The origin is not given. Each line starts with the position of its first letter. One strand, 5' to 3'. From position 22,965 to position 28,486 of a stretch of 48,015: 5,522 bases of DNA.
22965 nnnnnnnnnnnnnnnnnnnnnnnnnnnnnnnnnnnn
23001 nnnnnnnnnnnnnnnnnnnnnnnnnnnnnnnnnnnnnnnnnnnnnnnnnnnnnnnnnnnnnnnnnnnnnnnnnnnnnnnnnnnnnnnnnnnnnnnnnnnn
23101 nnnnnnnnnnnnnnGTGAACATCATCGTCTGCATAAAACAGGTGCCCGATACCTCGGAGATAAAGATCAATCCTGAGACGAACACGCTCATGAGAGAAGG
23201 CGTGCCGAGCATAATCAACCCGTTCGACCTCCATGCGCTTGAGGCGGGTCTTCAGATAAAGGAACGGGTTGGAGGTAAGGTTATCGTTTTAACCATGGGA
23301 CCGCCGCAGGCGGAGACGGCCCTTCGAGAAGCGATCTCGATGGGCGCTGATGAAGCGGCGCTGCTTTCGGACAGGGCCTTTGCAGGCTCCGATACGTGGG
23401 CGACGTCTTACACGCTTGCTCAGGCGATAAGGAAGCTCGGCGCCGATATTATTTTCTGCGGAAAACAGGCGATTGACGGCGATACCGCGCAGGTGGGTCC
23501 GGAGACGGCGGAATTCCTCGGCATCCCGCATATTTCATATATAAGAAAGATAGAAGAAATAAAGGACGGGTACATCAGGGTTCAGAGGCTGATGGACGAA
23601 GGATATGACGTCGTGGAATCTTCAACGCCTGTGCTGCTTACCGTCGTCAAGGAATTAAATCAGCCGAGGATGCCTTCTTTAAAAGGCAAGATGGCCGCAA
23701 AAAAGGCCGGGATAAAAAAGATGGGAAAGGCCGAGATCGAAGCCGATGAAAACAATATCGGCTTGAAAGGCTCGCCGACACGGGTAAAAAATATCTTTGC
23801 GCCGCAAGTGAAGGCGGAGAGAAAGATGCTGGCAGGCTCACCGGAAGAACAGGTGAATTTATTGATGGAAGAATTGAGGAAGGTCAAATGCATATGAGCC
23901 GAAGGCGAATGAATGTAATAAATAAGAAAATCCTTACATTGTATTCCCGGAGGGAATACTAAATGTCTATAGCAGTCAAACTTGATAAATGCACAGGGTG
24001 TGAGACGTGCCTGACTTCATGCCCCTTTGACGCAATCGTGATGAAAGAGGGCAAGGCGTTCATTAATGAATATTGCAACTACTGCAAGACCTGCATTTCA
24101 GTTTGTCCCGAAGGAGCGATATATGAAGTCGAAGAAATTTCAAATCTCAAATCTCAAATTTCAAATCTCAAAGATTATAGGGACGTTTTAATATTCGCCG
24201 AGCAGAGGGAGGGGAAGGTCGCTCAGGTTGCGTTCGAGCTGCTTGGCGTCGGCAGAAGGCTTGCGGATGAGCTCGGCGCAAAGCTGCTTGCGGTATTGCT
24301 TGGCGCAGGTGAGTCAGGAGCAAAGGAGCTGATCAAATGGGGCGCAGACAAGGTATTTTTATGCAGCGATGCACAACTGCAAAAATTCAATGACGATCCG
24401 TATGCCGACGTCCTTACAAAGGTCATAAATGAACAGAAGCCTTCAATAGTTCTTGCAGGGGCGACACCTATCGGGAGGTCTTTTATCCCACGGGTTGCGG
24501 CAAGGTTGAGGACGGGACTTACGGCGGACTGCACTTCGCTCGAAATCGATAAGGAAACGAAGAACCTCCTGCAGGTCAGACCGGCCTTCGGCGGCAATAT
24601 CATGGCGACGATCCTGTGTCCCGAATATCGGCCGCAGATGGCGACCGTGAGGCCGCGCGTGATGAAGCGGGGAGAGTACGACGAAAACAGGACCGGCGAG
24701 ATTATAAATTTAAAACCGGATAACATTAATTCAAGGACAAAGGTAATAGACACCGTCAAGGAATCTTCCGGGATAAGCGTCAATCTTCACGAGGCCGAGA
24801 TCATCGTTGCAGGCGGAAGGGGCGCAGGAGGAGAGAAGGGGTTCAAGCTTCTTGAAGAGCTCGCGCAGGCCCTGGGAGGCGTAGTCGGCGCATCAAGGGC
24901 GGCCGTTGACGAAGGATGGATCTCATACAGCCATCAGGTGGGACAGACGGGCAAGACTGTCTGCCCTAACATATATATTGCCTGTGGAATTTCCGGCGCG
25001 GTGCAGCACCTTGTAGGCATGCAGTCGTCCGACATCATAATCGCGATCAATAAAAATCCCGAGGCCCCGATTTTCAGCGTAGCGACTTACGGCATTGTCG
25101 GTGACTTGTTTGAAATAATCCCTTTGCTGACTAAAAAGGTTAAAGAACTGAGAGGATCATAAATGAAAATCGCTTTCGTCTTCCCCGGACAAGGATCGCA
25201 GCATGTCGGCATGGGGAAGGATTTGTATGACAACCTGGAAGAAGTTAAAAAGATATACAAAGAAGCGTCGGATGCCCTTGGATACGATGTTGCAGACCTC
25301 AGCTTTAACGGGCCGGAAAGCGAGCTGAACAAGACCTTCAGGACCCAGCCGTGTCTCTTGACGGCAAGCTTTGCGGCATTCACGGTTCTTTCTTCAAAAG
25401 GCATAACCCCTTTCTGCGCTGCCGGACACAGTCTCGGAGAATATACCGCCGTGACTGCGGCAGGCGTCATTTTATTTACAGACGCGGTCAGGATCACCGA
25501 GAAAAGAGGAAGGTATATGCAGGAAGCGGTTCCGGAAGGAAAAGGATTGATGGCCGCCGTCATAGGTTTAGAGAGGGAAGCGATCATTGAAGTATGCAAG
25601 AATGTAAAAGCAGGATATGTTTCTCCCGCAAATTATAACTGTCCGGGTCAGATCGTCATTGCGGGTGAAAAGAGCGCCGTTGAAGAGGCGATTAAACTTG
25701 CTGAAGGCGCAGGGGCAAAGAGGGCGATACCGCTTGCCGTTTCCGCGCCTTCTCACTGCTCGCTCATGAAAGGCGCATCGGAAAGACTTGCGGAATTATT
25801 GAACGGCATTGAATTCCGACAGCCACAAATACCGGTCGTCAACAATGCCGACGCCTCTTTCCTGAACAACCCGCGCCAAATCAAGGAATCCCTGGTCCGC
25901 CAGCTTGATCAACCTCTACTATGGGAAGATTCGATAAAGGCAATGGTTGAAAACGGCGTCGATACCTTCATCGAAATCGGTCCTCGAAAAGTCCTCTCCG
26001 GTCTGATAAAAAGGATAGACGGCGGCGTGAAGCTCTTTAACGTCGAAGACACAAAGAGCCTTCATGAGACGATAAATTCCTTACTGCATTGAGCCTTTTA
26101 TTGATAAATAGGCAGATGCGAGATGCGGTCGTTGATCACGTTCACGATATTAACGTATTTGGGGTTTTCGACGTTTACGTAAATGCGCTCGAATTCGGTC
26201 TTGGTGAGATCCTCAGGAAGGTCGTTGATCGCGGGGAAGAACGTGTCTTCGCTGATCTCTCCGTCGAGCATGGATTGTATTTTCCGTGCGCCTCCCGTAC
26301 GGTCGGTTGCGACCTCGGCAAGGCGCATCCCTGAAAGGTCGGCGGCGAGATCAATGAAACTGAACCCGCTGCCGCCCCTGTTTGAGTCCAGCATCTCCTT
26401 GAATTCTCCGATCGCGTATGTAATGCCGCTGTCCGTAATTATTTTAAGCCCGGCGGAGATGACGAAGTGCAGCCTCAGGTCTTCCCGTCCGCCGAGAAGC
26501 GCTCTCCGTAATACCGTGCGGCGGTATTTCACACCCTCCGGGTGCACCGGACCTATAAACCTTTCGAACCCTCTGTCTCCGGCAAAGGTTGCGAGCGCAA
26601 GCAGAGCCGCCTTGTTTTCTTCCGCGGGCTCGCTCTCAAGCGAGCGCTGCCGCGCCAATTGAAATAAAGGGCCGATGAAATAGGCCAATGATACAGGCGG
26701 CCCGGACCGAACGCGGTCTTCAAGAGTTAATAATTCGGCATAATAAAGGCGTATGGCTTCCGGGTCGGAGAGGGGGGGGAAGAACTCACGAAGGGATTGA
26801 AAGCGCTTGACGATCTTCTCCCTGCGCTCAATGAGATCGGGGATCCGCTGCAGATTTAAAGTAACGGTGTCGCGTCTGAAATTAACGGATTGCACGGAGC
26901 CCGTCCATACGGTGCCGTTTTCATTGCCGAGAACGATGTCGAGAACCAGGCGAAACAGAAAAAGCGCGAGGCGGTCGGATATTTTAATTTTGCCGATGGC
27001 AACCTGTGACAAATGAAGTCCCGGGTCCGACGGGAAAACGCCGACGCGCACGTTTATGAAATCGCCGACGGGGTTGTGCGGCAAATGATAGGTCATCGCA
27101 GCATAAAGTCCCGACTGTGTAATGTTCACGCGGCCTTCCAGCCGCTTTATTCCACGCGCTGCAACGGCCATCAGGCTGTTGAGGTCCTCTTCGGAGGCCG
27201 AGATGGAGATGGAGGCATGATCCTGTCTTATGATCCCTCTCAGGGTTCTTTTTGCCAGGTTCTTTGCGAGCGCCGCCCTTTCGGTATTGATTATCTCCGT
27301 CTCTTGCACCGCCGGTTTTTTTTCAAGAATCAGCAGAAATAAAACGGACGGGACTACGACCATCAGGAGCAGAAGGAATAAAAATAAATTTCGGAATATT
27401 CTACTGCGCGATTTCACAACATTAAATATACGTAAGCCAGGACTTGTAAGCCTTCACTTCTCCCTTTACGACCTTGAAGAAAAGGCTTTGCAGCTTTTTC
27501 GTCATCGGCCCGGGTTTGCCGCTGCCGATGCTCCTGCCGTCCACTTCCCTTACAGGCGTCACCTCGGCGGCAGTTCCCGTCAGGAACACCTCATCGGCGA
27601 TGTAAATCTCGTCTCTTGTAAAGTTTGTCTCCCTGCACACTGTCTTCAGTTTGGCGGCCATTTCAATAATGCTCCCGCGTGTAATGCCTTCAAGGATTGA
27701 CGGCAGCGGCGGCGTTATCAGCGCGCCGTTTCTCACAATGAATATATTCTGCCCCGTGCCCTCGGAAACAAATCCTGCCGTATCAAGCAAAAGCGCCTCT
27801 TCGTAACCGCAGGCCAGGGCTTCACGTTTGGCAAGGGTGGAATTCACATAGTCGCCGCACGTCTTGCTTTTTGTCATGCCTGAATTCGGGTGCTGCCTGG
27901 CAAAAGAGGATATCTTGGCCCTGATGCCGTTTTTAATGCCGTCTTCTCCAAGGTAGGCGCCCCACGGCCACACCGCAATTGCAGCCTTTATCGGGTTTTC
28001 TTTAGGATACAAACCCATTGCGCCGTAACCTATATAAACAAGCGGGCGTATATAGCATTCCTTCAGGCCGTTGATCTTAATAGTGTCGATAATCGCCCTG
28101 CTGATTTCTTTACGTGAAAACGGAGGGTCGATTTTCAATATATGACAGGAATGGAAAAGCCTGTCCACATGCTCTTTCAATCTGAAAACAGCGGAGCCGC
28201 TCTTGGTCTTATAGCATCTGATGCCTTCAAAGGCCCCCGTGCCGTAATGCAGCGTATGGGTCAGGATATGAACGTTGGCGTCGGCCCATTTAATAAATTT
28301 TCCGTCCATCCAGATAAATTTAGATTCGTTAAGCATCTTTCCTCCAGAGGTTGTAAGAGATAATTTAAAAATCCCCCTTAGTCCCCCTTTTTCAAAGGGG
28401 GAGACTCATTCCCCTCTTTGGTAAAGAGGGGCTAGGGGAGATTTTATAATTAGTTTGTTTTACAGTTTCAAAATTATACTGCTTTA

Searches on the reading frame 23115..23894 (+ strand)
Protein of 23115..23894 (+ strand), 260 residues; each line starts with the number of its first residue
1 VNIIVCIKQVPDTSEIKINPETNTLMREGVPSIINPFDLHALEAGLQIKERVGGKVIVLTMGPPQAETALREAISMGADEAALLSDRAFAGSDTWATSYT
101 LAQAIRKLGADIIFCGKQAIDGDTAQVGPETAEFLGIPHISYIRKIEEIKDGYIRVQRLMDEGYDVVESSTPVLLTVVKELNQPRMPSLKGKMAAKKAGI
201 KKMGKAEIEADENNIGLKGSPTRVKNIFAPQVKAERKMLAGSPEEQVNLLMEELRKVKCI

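Call 40: search_protein_families(library=pfam, proteins=[window:23115-23894:+], max_evalue=0.00001)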
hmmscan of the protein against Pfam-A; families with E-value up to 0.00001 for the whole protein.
window:23115-23894:+ (260 aa): 1 family
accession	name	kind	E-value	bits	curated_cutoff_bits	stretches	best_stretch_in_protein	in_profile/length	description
PF01012.27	ETF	-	4.3e-51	173.7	26.7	1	23-203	2-176/181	Electron transfer flavoprotein domain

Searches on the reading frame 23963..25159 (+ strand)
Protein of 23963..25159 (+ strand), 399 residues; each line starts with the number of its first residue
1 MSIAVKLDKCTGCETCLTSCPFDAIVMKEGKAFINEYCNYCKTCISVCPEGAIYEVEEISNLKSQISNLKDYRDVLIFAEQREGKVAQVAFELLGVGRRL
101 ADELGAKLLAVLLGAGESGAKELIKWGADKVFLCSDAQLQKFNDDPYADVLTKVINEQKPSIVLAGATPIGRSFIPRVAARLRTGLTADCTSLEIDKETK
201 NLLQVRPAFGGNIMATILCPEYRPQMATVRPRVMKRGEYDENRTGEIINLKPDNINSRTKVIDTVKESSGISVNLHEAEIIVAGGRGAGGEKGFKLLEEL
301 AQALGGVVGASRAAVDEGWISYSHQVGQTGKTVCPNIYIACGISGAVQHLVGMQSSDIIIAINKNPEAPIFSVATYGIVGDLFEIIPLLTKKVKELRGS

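Call 40: search_protein_families(library=pfam, proteins=[window:23963-25159:+], max_evalue=0.00001)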
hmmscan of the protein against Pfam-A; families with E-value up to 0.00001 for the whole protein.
window:23963-25159:+ (399 aa): 10 families
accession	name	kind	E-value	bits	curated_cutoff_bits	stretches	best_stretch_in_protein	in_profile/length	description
PF01012.27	ETF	-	2.1e-46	158.4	26.7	1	75-252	1-178/181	Electron transfer flavoprotein domain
PF00766.25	ETF_alpha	-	8.6e-36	122.2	27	1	274-354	1-81/81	Electron transfer flavoprotein FAD-binding domain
PF00037.32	Fer4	-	2.5e-10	40.2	21.1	1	6-25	4-23/24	4Fe-4S binding domain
PF13484.11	Fer4_16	-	3.2e-09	37.9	30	0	38-84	2-48/66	4Fe-4S double cluster binding domain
PF12837.12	Fer4_6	-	3.1e-08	33.6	25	0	3-25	2-24/24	4Fe-4S binding domain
PF13187.11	Fer4_9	-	5e-08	33.3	27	1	9-53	1-52/52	4Fe-4S dicluster domain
PF12838.12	Fer4_7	-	2.2e-07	31.6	27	1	9-52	1-52/52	4Fe-4S dicluster domain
PF14697.11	Fer4_21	-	2.2e-07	31.4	35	1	5-53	3-57/59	4Fe-4S dicluster domain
PF13237.11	Fer4_10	-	8.2e-07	29.3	25.5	1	5-49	4-53/53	4Fe-4S dicluster domain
PF12797.12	Fer4_2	-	4.5e-06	26.7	24.5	0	4-22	4-22/22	4Fe-4S binding domain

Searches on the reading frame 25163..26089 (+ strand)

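Call 40: search_protein_families(library=pfam, proteins=[window:25163-26089:+], max_evalue=0.00001)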
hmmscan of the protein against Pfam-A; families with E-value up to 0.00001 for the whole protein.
window:25163-26089:+ (309 aa): 1 family
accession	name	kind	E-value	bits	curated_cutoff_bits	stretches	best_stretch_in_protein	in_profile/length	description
PF00698.26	Acyl_transf_1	-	1.9e-38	133.2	32.7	1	5-279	2-272/319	Acyl transferase domain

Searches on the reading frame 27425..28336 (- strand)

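Call 40: search_protein_families(library=pfam, proteins=[window:27425-28336:-], max_evalue=0.00001)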
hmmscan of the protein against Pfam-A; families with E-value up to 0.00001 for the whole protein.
window:27425-28336:- (304 aa): 1 family
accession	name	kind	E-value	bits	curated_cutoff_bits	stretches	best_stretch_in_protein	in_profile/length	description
PF01063.24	Aminotran_4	-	3.7e-55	187.6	28.5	1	34-265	1-223/223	Amino-transferase class IV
